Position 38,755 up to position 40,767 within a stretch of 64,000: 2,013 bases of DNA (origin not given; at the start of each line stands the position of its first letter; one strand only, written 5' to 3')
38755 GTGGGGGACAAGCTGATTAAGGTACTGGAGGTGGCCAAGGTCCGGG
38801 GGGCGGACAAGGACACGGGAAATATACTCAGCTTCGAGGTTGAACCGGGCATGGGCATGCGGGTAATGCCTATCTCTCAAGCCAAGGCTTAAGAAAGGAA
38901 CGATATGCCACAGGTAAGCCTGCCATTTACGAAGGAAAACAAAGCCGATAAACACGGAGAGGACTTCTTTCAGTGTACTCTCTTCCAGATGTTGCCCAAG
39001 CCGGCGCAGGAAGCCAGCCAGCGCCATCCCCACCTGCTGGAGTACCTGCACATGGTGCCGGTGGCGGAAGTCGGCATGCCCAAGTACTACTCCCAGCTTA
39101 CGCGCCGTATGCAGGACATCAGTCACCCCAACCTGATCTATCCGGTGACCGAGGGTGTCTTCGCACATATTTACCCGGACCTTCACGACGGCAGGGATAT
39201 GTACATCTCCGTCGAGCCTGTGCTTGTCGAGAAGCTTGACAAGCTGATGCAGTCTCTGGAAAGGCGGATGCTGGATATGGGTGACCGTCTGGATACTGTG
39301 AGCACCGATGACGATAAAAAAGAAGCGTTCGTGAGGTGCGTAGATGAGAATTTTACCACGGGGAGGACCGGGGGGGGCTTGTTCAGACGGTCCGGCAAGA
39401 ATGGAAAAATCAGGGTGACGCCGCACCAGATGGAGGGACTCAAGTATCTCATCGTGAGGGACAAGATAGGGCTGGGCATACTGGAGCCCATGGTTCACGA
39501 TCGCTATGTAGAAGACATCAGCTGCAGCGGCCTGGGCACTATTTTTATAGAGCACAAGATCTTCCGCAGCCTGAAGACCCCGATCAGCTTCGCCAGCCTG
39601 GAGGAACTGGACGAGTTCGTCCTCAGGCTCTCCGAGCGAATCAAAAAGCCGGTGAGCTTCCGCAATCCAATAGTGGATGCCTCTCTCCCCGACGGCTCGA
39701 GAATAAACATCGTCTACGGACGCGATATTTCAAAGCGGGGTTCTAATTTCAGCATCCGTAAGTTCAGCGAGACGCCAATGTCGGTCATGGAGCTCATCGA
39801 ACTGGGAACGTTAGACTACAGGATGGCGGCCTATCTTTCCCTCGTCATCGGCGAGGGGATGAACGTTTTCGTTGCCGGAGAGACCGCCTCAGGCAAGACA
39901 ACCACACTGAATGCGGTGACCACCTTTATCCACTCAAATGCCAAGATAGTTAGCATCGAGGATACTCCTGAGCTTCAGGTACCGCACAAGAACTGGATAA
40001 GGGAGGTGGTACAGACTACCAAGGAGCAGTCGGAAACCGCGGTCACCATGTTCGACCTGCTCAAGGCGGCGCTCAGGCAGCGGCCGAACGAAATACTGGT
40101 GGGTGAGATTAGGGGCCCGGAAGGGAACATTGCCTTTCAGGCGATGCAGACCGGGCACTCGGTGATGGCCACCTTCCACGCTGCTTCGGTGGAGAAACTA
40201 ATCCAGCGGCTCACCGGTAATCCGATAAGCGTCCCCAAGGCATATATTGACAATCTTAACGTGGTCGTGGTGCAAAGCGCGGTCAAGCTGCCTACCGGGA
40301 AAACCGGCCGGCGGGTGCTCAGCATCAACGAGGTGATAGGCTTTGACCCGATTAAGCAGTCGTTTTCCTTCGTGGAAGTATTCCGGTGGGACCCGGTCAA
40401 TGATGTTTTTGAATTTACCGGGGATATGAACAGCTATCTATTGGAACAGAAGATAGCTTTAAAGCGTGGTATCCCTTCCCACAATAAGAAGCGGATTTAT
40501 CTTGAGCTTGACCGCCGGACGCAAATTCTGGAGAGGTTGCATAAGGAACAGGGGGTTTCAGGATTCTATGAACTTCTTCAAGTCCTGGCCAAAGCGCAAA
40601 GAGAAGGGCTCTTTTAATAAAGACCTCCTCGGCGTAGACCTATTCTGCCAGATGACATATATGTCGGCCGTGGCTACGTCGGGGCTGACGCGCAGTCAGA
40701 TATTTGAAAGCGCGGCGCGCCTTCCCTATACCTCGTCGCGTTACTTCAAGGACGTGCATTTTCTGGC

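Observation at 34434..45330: Archaellum segment is bracketed by tRNA-Lys 3'-end fragments and by a duplicated terminator module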

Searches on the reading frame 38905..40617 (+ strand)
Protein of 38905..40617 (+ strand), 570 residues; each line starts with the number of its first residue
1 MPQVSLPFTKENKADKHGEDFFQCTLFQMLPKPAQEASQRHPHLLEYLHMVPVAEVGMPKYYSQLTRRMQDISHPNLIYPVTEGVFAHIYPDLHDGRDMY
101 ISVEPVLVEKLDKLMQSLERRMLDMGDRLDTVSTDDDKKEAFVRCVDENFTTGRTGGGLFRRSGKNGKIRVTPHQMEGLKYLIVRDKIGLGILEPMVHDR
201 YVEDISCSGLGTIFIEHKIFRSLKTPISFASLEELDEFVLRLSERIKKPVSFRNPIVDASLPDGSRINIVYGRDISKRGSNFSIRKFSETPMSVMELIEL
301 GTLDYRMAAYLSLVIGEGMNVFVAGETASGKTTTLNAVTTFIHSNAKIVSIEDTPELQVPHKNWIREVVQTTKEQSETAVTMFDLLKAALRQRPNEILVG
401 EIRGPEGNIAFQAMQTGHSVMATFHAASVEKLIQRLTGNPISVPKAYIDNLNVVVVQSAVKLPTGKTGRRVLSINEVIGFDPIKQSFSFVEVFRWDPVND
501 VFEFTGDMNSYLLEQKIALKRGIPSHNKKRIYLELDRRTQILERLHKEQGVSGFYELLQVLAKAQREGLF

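Call 7: search_protein_families(library=pfam, proteins=[window:38905-40617:+], max_evalue=0.01)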
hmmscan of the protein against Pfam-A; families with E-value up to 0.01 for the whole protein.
window:38905-40617:+ (570 aa): 3 families
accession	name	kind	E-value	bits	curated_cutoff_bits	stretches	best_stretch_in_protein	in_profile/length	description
PF00437.27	T2SSE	-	1.2e-40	139.7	24.9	1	190-458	5-276/370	Type II/IV secretion system protein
PF13191.12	AAA_16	-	0.0026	18.7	32.6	1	313-366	19-71/167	AAA ATPase domain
PF00005.33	ABC_tran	-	0.0069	17.4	25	0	311-375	4-67/137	ABC transporter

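Call 17: find_related_loci(query=window:38905-40617:+, collection=genome_contigs, flank=10000)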
Query window:38905-40617:+ (570 aa) in genome_contigs; peptide patterns used: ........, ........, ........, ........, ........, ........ (x = any residue, [..] = any of these).
599 stretches matched a pattern (row limit reached: there are more); 534 encode a relative of the query (tblastn E <= 1e-3); the best 80 are kept; 80 distinct loci.
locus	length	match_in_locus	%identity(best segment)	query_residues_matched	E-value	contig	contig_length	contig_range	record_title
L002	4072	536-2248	80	1-570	0e+0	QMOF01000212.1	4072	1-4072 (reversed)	MAG: Chloroflexi bacterium isolate B9_G15 B9_Guay15_scaffold_11562, whole genome shotgun sequence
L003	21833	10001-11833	61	1-570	0e+0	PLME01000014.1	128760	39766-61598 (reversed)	MAG: Dehalococcoidia bacterium isolate fen_1075 73.20120800_E3S.24_contig_438, whole genome shotgun sequence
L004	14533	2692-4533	59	1-570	0e+0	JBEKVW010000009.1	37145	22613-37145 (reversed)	MAG: Dehalococcoidia bacterium isolate SPRUCE 613 SPRUCE_613_9, whole genome shotgun sequence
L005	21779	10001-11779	64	1-570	0e+0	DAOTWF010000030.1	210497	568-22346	MAG TPA_asm: Dehalococcoidia bacterium isolate H12_119 k73_2416055, whole genome shotgun sequence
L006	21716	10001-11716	63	1-570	0e+0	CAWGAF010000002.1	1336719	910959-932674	MAG: uncultured Chloroflexia bacterium isolate MFD04408.bin.2.19 genome assembly, contig: contig_36051, whole genome sho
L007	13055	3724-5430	64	1-570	0e+0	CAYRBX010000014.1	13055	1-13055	MAG TPA_asm: uncultured Dehalococcoidia bacterium isolate binchicken_co409_94 genome assembly, contig: NODE_529_length_1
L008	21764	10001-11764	64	1-570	0e+0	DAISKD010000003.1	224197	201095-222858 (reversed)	MAG TPA_asm: Chloroflexota bacterium isolate CTOTU21513 NODE_38_length_224197_cov_16.639987, whole genome shotgun sequen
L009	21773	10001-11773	62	1-570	0e+0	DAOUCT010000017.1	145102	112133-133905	MAG TPA_asm: Dehalococcoidia bacterium isolate H85_861 50562, whole genome shotgun sequence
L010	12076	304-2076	62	1-570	0e+0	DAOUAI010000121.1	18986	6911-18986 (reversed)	MAG TPA_asm: Dehalococcoidia bacterium isolate H62_637 k111_449666, whole genome shotgun sequence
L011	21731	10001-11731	60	1-570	0e+0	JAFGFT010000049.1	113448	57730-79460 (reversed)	MAG: Dehalococcoidia bacterium isolate Zod_Metabat.1332 k87_7730177, whole genome shotgun sequence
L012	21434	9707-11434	63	1-570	0e+0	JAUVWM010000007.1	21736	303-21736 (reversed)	MAG: Dehalococcoidaceae bacterium isolate CSMAG_1190 CSMAG_1190_k127_5739345_length_21736_cov_57.3736, whole genome shot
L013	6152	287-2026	60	1-570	0e+0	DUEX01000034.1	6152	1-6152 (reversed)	MAG TPA_asm: Dehalococcoidia bacterium isolate W265 Contig34, whole genome shotgun sequence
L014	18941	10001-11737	62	1-570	0e+0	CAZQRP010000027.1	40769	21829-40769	MAG TPA_asm: uncultured Dehalococcoidales bacterium isolate binchicken_co178_251 genome assembly, contig: NODE_1537_leng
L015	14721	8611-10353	59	1-570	0e+0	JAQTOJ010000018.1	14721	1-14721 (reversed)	MAG: Dehalococcoidales bacterium isolate STA_85 NODE_7927_length_14721_cov_2.317596_Sandtown_A, whole genome shotgun seq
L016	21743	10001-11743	58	1-570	0e+0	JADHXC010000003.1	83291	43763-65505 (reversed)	MAG: Dehalococcoidales bacterium isolate BS750m-G43 BS-750m-C120, whole genome shotgun sequence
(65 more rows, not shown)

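Call 33: find_related_loci(query=window:38905-40617:+, collection=metagenome_contigs, flank=10000)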
Query window:38905-40617:+ (570 aa) in metagenome_contigs; peptide patterns used: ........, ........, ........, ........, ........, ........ (x = any residue, [..] = any of these).
600 stretches matched a pattern (row limit reached: there are more); 507 encode a relative of the query (tblastn E <= 1e-3); the best 80 are kept; 80 distinct loci.
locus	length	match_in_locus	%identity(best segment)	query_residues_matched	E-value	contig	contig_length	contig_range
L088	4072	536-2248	80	1-570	0e+0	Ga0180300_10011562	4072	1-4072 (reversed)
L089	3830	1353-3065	77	1-570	0e+0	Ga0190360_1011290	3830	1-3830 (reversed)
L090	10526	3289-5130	59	1-570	0e+0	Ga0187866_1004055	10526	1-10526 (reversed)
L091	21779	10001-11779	64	1-570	0e+0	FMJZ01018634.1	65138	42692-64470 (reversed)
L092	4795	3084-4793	63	1-568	0e+0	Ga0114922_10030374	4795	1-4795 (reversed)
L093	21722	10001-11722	62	1-570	0e+0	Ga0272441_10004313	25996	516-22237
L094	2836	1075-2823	61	1-570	0e+0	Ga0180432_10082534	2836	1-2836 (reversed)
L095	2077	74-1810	61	1-570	0e+0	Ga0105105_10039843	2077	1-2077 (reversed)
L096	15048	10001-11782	61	3-570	0e+0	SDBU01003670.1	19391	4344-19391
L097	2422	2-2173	63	1-570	0e+0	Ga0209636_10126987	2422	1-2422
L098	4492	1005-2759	60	1-570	0e+0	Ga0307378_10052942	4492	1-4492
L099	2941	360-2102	59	1-570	0e+0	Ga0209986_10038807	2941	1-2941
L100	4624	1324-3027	62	1-570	0e+0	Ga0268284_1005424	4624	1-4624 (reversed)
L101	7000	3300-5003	62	1-570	0e+0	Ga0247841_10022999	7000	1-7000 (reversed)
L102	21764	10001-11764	64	1-570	0e+0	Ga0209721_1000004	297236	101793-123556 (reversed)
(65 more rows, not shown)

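Call 54: find_homologous_proteins(query=window:38905-40617:+, max_evalue=1e-100)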
Query window:38905-40617:+ (570 aa): 7348 proteins with E <= 1e-100 among 8000 candidates; the best 120 are listed.
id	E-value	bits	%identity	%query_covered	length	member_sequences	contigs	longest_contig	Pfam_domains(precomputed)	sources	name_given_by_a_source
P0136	0.0e+0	1283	100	100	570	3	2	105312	PF00437.27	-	-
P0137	0.0e+0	1208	94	100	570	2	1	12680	PF00437.27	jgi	-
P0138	0.0e+0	1102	85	100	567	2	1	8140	PF00437.27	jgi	-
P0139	0.0e+0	1058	81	100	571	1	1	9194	PF00437.27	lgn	-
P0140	0.0e+0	1053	80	100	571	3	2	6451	PF00437.27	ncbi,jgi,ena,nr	ncbi:MAG: secretion system protein E [Chloroflexi bacterium]|nr:MAG: secretion system protein E [Chl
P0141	0.0e+0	1033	77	100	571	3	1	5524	PF00437.27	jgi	-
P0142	0.0e+0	1024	78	100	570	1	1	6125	PF00437.27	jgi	-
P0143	0.0e+0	1024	78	100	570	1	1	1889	PF00437.27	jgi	jgi:flagellar protein FlaI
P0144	0.0e+0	1020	78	100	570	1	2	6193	PF00437.27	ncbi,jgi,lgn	ncbi:MAG: type II/IV secretion system ATPase subunit [Dehalococcoidia bacterium]|jgi:flagellar prote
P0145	0.0e+0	1010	77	100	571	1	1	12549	PF00437.27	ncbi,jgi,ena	-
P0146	3.2e-274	929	71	100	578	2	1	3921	PF00437.27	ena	-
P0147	2.5e-272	923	71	100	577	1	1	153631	PF00437.27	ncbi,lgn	-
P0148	6.0e-272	921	70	100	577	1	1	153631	PF00437.27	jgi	-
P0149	3.7e-268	909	70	100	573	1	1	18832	PF00437.27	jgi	jgi:Type IV secretory pathway, VirB11 components, and related ATPases involved in archaeal flagella 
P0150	2.0e-265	900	77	90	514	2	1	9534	PF00437.27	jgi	-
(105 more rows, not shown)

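Call 55: find_encoding_contigs(protein=P0137, flank=10000, max_places=4)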
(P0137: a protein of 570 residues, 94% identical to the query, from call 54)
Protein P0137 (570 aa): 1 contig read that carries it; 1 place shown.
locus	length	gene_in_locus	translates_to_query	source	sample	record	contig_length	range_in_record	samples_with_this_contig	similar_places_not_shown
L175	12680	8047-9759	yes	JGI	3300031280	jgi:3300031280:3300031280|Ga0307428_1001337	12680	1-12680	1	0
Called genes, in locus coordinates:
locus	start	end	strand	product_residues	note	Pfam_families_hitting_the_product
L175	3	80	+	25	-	?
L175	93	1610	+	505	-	PF00072:Response_reg (weak), PF13581:HATPase_c_2 (faint), PF01590:GAF, PF13185:GAF_2, PF13492:GAF_3, PF07730:HisKA_3, PF02518:HATPase_c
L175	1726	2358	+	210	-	PF00072:Response_reg, PF00196:GerE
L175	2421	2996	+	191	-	PF02525:Flavodoxin_2, PF03358:FMN_red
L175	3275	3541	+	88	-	-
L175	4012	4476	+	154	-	PF00072:Response_reg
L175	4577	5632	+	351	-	PF01917:Flagellin_arch-type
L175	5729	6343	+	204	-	-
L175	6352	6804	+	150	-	PF01917:Flagellin_arch-type (weak)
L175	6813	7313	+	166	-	-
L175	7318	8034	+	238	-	PF06745:ATPase, PF13481:AAA_25, PF23442:DUF7125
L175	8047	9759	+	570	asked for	PF00437:T2SSE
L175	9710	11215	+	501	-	-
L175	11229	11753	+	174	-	-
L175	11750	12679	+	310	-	?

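Call 56: find_encoding_contigs(protein=P0147, flank=10000, max_places=2)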
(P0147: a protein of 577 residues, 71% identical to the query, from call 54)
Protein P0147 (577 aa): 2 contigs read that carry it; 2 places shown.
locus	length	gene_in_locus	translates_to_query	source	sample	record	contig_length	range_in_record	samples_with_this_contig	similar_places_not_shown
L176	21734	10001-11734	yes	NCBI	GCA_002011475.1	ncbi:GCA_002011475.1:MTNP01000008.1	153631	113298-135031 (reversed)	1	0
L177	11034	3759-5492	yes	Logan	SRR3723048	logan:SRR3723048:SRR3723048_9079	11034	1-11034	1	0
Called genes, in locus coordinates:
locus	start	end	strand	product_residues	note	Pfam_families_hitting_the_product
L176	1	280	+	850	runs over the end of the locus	PF00496:SBP_bac_5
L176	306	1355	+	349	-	PF00528:BPD_transp_1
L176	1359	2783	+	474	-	PF00528:BPD_transp_1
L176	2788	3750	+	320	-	PF00005:ABC_tran, PF13304:AAA_21, PF08352:oligo_HPY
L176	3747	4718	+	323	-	PF00005:ABC_tran, PF08352:oligo_HPY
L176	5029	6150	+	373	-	PF01917:Flagellin_arch-type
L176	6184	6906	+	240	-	PF01917:Flagellin_arch-type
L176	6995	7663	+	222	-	-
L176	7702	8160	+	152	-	-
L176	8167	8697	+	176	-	PF22201:FlaF_Ig-like (faint)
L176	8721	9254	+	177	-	-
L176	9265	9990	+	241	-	PF06745:ATPase, PF13481:AAA_25, PF23442:DUF7125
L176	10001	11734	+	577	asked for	PF00437:T2SSE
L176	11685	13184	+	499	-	PF00482:T2SSF (faint)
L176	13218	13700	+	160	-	-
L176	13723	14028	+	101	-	PF18902:DUF5658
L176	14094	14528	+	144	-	PF01478:Peptidase_A24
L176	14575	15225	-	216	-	PF00571:CBS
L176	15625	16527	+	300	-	PF03747:ADP_ribosyl_GH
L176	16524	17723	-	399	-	PF00266:Aminotran_5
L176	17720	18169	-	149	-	PF02082:Rrf2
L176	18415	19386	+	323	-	PF03576:Peptidase_S58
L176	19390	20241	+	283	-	PF03807:F420_oxidored (weak), PF10727:Rossmann-like, PF10728:DUF2520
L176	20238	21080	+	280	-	PF02569:Pantoate_ligase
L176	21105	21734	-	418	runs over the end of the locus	PF07690:MFS_1, PF05977:MFS_3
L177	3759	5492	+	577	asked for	PF00437:T2SSE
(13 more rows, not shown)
